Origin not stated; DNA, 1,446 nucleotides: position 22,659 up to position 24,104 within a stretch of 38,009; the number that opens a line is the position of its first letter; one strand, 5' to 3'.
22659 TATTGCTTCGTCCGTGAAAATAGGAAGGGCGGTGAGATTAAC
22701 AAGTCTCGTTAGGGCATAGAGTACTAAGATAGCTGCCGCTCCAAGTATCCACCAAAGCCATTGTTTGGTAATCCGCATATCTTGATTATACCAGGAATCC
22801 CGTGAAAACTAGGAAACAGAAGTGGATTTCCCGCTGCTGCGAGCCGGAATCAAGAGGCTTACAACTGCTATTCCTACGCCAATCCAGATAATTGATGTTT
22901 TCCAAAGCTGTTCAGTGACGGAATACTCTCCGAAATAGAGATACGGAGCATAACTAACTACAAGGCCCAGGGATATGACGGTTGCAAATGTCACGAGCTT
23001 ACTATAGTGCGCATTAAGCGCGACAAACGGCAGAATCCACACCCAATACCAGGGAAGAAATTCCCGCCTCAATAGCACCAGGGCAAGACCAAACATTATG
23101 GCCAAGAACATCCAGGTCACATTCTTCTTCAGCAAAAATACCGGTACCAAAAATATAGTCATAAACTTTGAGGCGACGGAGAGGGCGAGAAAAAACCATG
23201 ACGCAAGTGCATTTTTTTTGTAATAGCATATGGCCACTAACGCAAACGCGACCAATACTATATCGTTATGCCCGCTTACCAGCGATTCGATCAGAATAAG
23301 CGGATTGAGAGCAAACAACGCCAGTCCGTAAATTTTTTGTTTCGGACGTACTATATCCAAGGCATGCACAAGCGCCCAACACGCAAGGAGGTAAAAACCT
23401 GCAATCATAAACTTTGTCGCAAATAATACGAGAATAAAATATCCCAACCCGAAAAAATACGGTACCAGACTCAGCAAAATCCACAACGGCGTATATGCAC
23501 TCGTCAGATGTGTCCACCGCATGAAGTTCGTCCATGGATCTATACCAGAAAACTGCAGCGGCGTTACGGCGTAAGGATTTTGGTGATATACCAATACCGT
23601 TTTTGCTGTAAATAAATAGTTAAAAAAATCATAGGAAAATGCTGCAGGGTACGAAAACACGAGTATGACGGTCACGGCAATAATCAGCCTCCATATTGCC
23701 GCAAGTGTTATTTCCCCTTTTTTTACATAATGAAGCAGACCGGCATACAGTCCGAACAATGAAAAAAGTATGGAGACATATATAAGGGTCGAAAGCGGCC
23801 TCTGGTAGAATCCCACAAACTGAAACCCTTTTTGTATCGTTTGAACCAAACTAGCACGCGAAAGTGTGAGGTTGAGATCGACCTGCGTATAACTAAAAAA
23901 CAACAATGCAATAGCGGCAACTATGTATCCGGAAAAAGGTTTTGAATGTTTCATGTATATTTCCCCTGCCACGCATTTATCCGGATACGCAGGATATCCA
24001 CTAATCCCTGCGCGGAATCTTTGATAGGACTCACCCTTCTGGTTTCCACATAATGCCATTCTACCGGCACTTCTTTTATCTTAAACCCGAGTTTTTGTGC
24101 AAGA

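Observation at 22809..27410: Two back-to-back 'polyprenyl-P-sugar synthase -> GT-C' cassettes welded by ATGA overlaps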

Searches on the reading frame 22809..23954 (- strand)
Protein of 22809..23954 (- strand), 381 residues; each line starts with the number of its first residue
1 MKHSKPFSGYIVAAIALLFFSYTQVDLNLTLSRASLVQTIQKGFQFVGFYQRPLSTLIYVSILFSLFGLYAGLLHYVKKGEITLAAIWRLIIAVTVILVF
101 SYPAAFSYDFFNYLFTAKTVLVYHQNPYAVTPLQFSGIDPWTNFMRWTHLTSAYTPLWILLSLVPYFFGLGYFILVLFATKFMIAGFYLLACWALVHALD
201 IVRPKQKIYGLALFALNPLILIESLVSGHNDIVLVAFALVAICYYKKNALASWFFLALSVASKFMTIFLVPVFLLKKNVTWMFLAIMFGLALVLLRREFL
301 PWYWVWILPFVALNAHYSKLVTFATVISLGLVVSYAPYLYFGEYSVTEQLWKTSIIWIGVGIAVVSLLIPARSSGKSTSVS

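Call 7: search_protein_families(library=pfam, proteins=[window:22809-23954:-], max_evalue=0.01)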
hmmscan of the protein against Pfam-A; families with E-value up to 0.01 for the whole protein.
window:22809-23954:- (381 aa): 0 families

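Call 8: search_protein_families(library=ncbifam, proteins=[window:22809-23954:-], max_evalue=0.01)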
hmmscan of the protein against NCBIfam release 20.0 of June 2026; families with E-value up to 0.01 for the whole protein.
window:22809-23954:- (381 aa): 0 families

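Call 14: search_solved_structures(query=window:22809-23954:-, max_evalue=10)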
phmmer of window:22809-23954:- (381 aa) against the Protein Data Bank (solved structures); distinct sequences matched with E-value up to 10: 0.

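Call 16: find_encoding_contigs(protein=window:22809-23954:-, flank=10000, max_places=6)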
Protein window:22809-23954:- (381 aa): no gene with exactly this product is on record in the collection.

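Call 18: find_homologous_proteins(query=window:22809-23954:-, max_evalue=0.001)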
Query window:22809-23954:- (381 aa): 742 proteins with E <= 0.001 among 8000 candidates; the best 120 are listed.
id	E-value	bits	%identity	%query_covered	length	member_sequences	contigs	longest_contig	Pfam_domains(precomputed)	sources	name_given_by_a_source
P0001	6.3e-241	817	100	100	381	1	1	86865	PF26314.1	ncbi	-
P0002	1.4e-176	606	74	98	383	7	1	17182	PF26314.1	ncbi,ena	-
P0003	2.3e-173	595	73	98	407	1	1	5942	PF26314.1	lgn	-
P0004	9.7e-167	573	72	96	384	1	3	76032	PF26314.1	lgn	-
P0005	8.8e-164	563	69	98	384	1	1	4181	PF26314.1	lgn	-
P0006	1.6e-163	563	71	97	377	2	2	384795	PF26314.1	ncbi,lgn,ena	-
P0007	1.9e-161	556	70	99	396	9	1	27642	PF26314.1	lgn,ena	-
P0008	2.3e-161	555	69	97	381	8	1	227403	PF26314.1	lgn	-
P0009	6.0e-161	554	69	97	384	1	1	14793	PF26314.1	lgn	-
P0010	1.3e-160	553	69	98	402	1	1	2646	PF26314.1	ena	-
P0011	5.7e-158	544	68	96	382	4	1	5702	PF26314.1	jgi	-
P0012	4.1e-155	535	66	97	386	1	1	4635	PF26314.1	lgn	-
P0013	5.1e-155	535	70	94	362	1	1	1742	PF26314.1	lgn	-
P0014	6.5e-154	531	66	99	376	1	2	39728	PF26314.1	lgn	-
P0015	1.4e-153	530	66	97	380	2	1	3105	PF09594.17,PF26314.1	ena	-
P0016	6.9e-153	528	65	96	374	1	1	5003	PF09594.17,PF26314.1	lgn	-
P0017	1.5e-152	527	66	96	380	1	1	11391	PF26314.1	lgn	-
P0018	1.6e-152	526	66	96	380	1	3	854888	PF09594.17,PF26314.1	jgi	-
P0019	3.5e-152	525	66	97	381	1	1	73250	PF26314.1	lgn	-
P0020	3.2e-151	522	64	98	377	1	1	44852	PF09594.17,PF26314.1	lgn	-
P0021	8.4e-151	521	65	97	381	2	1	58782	PF26314.1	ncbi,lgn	-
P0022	1.1e-150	520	64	97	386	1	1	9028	PF09594.17,PF26314.1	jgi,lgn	jgi:hypothetical protein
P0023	1.1e-150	520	61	99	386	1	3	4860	PF09594.17,PF26314.1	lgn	-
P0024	1.3e-150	520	67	96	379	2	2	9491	PF26314.1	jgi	-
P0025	1.8e-150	520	65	98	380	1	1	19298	PF26314.1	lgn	-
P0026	3.5e-149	515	68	95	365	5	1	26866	PF26314.1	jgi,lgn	jgi:hypothetical protein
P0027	1.1e-148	514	64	96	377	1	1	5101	PF26314.1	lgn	-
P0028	2.3e-148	513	68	93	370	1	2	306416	PF09594.17,PF26314.1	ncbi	-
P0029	5.0e-148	512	63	96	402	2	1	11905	PF26314.1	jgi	-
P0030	3.1e-147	509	62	99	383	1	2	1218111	PF09594.17,PF26314.1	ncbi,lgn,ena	-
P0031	3.9e-147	509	60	99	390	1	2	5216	PF26314.1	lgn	-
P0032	4.8e-147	508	63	95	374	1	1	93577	PF26314.1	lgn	-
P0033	1.1e-146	507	63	98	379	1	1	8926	PF09594.17,PF26314.1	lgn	-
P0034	2.9e-146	506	69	92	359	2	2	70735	PF26314.1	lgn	-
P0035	6.0e-146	505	63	98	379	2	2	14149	PF26314.1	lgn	-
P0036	3.0e-145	502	62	98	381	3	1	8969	PF09594.17,PF26314.1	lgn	-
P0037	3.6e-145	502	60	95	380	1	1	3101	PF09594.17,PF26314.1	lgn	-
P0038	5.2e-144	498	63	98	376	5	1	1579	PF26314.1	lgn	-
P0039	6.6e-144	498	63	97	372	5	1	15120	PF26314.1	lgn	-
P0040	8.8e-144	498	62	96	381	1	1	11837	PF09594.17,PF26314.1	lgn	-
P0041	2.9e-142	493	74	79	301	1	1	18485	PF26314.1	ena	-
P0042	3.6e-142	492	63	96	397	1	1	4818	PF26314.1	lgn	-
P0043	4.4e-142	492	61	98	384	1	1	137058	PF26314.1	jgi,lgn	-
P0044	5.4e-142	492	63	98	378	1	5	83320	PF26314.1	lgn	-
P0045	6.1e-142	492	63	96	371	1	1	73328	PF09594.17,PF26314.1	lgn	-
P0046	2.1e-141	490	63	96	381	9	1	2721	PF26314.1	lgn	-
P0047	5.6e-141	488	68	96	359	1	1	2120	PF26314.1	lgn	-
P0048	7.2e-141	488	61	95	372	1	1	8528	PF09594.17,PF26314.1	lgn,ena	-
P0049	7.7e-141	488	62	99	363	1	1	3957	PF26314.1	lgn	-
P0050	9.4e-141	488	63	96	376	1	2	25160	PF26314.1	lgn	-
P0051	1.7e-140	487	65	95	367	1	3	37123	PF26314.1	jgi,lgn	-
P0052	1.7e-139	484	64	96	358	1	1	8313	PF26314.1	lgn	-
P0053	2.2e-139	483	63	96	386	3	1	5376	PF26314.1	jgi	jgi:hypothetical protein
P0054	7.3e-139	481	59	98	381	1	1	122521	PF26314.1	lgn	-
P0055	2.8e-138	480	61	92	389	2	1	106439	PF26314.1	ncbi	-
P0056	2.8e-137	476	66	94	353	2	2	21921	PF26314.1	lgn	-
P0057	2.6e-136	473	60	97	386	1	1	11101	PF09594.17,PF26314.1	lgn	-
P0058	8.4e-136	471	58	99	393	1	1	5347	PF26314.1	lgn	-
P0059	1.1e-135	471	62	94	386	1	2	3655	PF09594.17,PF26314.1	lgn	-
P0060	1.3e-135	471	62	97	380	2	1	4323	PF09594.17,PF26314.1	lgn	-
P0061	3.2e-135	469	64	89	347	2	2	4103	PF26314.1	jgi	-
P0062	3.3e-134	466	60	99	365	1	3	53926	PF26314.1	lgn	-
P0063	6.4e-133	462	59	94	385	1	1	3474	PF26314.1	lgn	-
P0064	4.4e-132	459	59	97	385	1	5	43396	PF26314.1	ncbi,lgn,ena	-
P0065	1.1e-131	458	61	88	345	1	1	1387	PF26314.1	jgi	-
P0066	3.2e-131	456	60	95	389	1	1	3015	PF26314.1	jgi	jgi:hypothetical protein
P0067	6.2e-131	455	63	88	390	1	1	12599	PF26314.1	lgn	-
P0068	1.5e-128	448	57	98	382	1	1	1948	PF26314.1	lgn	-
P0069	2.3e-128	447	60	92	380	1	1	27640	PF26314.1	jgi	jgi:hypothetical protein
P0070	3.9e-128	446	61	88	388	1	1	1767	PF26314.1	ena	-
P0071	1.2e-127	445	56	97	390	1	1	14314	PF26314.1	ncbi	-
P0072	3.0e-127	443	63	88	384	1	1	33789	PF26314.1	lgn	-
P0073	7.6e-127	442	57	94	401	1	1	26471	PF26314.1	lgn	-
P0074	1.9e-126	441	57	95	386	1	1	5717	PF26314.1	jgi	jgi:hypothetical protein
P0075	3.5e-126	440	56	96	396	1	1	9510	PF26314.1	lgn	-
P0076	5.3e-125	436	59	91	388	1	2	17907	PF26314.1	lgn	-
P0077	5.6e-125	436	55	99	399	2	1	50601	PF26314.1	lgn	-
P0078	1.8e-124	434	56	98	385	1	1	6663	PF26314.1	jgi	-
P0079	2.7e-124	434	56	94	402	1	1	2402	PF26314.1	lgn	-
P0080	5.7e-124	432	60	89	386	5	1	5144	PF09594.17,PF26314.1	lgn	-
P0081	5.9e-124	432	62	84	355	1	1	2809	PF26314.1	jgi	jgi:hypothetical protein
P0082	9.5e-124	432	56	97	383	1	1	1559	PF09594.17,PF26314.1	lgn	-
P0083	1.5e-123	431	55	96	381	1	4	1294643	PF26314.1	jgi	jgi:hypothetical protein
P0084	1.1e-122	428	59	88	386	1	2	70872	PF09594.17,PF26314.1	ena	-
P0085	1.9e-122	427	56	97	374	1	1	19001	PF09594.17,PF26314.1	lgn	-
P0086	9.2e-122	425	53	97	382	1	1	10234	PF09594.17,PF26314.1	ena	-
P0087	9.5e-122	425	53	97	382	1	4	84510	PF09594.17,PF26314.1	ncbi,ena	-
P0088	1.5e-121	424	59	89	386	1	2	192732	PF09594.17,PF26314.1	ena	-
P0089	4.8e-121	423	54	97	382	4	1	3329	PF09594.17,PF26314.1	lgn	-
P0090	5.4e-121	423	55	91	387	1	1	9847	PF09594.17,PF26314.1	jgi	-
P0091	7.4e-120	419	58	88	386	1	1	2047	PF26314.1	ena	-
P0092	1.1e-117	412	55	95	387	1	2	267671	PF09594.17,PF26314.1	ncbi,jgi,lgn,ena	-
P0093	3.2e-117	410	53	91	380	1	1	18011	PF09594.17,PF26314.1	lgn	-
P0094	3.8e-117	410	57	89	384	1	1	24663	PF09594.17,PF26314.1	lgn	-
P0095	4.5e-117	410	55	91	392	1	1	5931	PF26314.1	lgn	-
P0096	1.3e-116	408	52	97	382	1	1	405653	PF09594.17,PF26314.1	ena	-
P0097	2.2e-116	407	53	95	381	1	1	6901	PF09594.17,PF26314.1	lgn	-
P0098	2.3e-116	407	57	88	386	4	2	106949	PF26314.1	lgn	-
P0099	5.6e-116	406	57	94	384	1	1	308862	PF26314.1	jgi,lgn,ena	-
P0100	1.4e-115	405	55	98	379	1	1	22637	PF26314.1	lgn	-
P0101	1.8e-115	404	54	93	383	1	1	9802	PF09594.17,PF26314.1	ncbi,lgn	ncbi:MAG: glycosyltransferase 87 family protein [Patescibacteria group bacterium]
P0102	7.3e-115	402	54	97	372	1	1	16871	PF09594.17,PF26314.1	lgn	-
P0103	1.5e-114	401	55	89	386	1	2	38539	PF26314.1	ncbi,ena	-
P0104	1.6e-114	401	57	87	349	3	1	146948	PF26314.1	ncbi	ncbi:MAG: hypothetical protein AAB492_00880 [Patescibacteria group bacterium]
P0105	2.1e-113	398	55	88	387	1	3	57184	PF09594.17,PF26314.1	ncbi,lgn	-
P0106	4.3e-113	397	53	97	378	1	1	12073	PF09594.17,PF26314.1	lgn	-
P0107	4.8e-113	396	55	92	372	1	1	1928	PF09594.17,PF26314.1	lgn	-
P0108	8.2e-113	396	56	89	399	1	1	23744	PF26314.1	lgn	-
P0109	1.0e-112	395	56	91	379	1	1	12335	PF26314.1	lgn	-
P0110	1.1e-112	395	52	96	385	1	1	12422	PF26314.1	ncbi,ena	-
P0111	9.9e-112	392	53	94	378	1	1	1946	PF09594.17,PF26314.1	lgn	-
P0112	1.9e-111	391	55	96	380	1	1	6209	PF26314.1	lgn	-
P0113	2.8e-111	391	54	94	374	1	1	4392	PF09594.17,PF26314.1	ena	-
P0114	4.0e-111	390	52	97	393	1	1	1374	PF26314.1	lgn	-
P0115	6.2e-111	390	54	94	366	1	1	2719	PF09594.17,PF26314.1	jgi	-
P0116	1.5e-110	388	52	97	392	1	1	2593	PF09594.17,PF26314.1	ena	-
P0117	7.4e-110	386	55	88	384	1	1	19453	PF26314.1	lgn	-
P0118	9.0e-110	386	52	95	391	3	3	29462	PF26314.1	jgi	jgi:hypothetical protein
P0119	4.8e-109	383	51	98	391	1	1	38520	PF26314.1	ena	-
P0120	7.9e-109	383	51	95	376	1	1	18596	PF26314.1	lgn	-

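Call 19: find_encoding_contigs(protein=P0001, flank=10000, max_places=3)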
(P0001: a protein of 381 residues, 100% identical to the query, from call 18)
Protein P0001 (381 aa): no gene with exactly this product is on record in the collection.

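Call 20: search_protein_families(library=pfam, proteins=[window:22809-23954:-], max_evalue=10)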
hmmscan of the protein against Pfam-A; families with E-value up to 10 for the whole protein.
window:22809-23954:- (381 aa): 0 families
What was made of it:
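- Checked: P4 has no Pfam, NCBIfam or PDB hit of its own (calls 7, 8, 14, 20).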

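Call 23: search_solved_structures(query=A2, max_evalue=10, show_alignments=2)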
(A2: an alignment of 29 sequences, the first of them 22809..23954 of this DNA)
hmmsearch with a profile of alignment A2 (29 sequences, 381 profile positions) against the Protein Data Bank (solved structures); distinct sequences matched with E-value up to 10: 0.

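Call 25: find_encoding_contigs(protein=P0006, flank=10000, max_places=2)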
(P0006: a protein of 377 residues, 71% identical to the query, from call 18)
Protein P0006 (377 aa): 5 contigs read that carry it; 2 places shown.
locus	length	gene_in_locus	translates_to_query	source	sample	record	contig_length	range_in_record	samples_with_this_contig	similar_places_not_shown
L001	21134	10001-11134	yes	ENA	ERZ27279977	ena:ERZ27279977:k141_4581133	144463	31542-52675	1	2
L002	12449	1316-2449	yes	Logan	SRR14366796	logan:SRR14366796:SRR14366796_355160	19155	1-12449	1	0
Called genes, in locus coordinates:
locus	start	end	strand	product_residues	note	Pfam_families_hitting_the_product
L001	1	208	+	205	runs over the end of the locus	PF27226:AF_1845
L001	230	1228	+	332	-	PF00188:CAP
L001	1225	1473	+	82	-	PF18900:DUF5656 (weak)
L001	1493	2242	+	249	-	PF00483:NTP_transferase, PF12804:NTP_transf_3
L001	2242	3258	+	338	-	PF01073:3Beta_HSD, PF01370:Epimerase, PF02719:Polysacc_synt_2, PF04321:RmlD_sub_bind, PF07993:NAD_binding_4, PF13460:NAD_binding_10, PF16363:GDP_Man_Dehyd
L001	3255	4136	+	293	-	PF01370:Epimerase, PF04321:RmlD_sub_bind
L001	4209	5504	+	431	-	PF01210:NAD_Gly3P_dh_N (faint), PF03446:NAD_binding_2 (faint), PF03721:UDPG_MGDP_dh_N, PF00984:UDPG_MGDP_dh, PF03720:UDPG_MGDP_dh_C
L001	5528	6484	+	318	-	PF01073:3Beta_HSD (weak), PF01370:Epimerase, PF02719:Polysacc_synt_2, PF04321:RmlD_sub_bind, PF16363:GDP_Man_Dehyd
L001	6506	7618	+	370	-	PF00535:Glycos_transf_2, PF04138:GtrA_DPMS_TM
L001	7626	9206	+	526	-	PF13231:PMT_2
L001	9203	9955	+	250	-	PF00535:Glycos_transf_2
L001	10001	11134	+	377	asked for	PF26314:MptA_B_family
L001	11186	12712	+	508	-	PF13231:PMT_2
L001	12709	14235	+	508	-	-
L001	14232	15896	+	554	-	-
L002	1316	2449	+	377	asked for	PF26314:MptA_B_family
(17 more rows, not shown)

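Call 26: find_encoding_contigs(protein=P0030, flank=10000, max_places=2)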
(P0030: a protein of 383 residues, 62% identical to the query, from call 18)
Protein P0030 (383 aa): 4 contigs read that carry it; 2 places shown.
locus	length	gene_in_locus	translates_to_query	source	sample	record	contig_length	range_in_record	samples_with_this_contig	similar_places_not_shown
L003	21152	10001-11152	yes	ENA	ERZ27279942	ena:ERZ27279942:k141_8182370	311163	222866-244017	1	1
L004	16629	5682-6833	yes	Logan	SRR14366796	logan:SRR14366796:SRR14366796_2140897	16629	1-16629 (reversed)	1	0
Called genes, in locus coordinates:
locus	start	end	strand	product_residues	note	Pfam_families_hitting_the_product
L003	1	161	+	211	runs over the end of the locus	PF27226:AF_1845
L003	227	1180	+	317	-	PF00188:CAP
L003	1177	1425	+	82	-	PF18900:DUF5656 (weak)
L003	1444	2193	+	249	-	PF00483:NTP_transferase, PF12804:NTP_transf_3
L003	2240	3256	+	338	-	PF01073:3Beta_HSD, PF01370:Epimerase, PF02719:Polysacc_synt_2, PF04321:RmlD_sub_bind, PF07993:NAD_binding_4, PF13460:NAD_binding_10, PF16363:GDP_Man_Dehyd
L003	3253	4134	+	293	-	PF01370:Epimerase, PF04321:RmlD_sub_bind, PF16363:GDP_Man_Dehyd (weak)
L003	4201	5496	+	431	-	PF03721:UDPG_MGDP_dh_N, PF00984:UDPG_MGDP_dh, PF03720:UDPG_MGDP_dh_C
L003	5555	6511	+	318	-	PF01073:3Beta_HSD (faint), PF01370:Epimerase, PF02719:Polysacc_synt_2, PF04321:RmlD_sub_bind, PF16363:GDP_Man_Dehyd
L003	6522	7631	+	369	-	PF00535:Glycos_transf_2, PF04138:GtrA_DPMS_TM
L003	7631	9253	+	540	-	PF13231:PMT_2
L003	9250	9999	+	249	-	PF00535:Glycos_transf_2, PF10111:Glyco_tranf_2_2 (weak), PF13641:Glyco_tranf_2_3 (weak)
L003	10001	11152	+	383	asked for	PF26314:MptA_B_family, PF09594:GT87 (weak)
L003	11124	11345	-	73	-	PF04193:PQ-loop (weak)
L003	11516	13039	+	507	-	PF13231:PMT_2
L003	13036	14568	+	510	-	-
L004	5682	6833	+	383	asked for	PF26314:MptA_B_family, PF09594:GT87 (weak)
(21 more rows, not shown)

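Call 27: find_encoding_contigs(protein=P0083, flank=10000, max_places=2)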
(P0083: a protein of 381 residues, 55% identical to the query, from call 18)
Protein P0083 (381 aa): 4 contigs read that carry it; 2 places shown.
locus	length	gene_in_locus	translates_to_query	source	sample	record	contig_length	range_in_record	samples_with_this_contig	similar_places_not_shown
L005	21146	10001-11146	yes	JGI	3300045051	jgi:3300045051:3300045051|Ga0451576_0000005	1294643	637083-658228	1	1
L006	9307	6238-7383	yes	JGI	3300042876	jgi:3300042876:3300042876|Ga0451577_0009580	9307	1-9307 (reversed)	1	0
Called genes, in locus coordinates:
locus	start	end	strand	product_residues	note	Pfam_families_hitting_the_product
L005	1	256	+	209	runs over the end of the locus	PF27226:AF_1845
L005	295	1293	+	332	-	PF00188:CAP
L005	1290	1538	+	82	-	-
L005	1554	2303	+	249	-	PF00483:NTP_transferase, PF12804:NTP_transf_3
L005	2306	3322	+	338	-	PF01073:3Beta_HSD, PF01370:Epimerase, PF02719:Polysacc_synt_2, PF04321:RmlD_sub_bind, PF07993:NAD_binding_4, PF13460:NAD_binding_10, PF16363:GDP_Man_Dehyd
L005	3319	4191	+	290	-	PF01370:Epimerase, PF04321:RmlD_sub_bind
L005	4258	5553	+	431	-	PF03446:NAD_binding_2 (faint), PF03721:UDPG_MGDP_dh_N, PF00984:UDPG_MGDP_dh, PF03720:UDPG_MGDP_dh_C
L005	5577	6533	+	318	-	PF01073:3Beta_HSD (weak), PF01370:Epimerase, PF02719:Polysacc_synt_2, PF04321:RmlD_sub_bind, PF16363:GDP_Man_Dehyd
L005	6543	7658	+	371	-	PF00535:Glycos_transf_2, PF04138:GtrA_DPMS_TM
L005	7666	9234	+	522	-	PF13231:PMT_2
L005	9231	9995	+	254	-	PF00535:Glycos_transf_2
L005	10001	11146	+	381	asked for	PF26314:MptA_B_family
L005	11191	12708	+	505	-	PF13231:PMT_2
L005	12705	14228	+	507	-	-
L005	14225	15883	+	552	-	PF10131:PTPS_related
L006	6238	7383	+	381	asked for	PF26314:MptA_B_family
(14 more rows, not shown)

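Call 28: search_protein_families(library=pfam, alignment_id=A2, max_evalue=1)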
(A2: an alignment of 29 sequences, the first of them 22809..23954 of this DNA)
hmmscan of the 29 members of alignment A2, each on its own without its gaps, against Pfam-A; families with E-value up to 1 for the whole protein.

A. member 1, window:22809-23954:- (381 aa): 0 families

B. families by the number of members that match (of 29 scanned): 7 families
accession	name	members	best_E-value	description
PF09594.16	GT87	25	3.8e-10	Glycosyltransferase family 87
PF11694.13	DUF3290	2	0.0016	Protein of unknown function (DUF3290)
PF05208.19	ALG3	1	0.00036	ALG3 protein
PF12459.13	DltX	1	0.00082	D-Ala-teichoic acid biosynthesis protein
PF01452.22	Rota_NSP4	1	0.14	Rotavirus non structural protein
PF06305.16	LapA_dom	1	0.14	Lipopolysaccharide assembly protein A domain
PF09813.14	Coa3_cc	1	0.56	Cytochrome c oxidase assembly factor 3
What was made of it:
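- Checked: However, 25 of 29 orthologues hit Pfam GT87 (call 28).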

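Call 29: predict_structure(alignment_id=A2)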
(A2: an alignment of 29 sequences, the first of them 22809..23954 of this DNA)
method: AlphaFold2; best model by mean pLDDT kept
length: 381 residues; sequences in the alignment: 29
mean_pLDDT: 82.2   pTM: 0.85
mean pLDDT of the five models: 82.2, 82.0, 80.9, 80.4, 78.9
residues with pLDDT >= 90: 216; 70-90: 80; 50-70: 39; < 50: 46
segments of 3 or more residues with pLDDT < 50: 27-33, 105-108, 127-153, 375-381
pLDDT, mean of each block of 10 residues (from residue 1): 76 95 61 61 73 91 97 94 96 96 57 56 51 38 39 63 76 74 95 98 95 98 89 96 93 96 91 95 97 89 93 96 97 91 83 95 94 52 37
secondary structure, 60 per line:
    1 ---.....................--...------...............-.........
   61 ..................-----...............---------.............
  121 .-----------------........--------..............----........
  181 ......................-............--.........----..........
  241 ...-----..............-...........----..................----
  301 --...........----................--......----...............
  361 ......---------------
elements in order: H4-24 H36-50 H52-78 H84-98 H108-121 H139-146 H155-168 H173-202 H204-215 H218-226 H231-243 H249-262 H264-274 H279-296 H303-313 H318-333 H336-341 H346-366
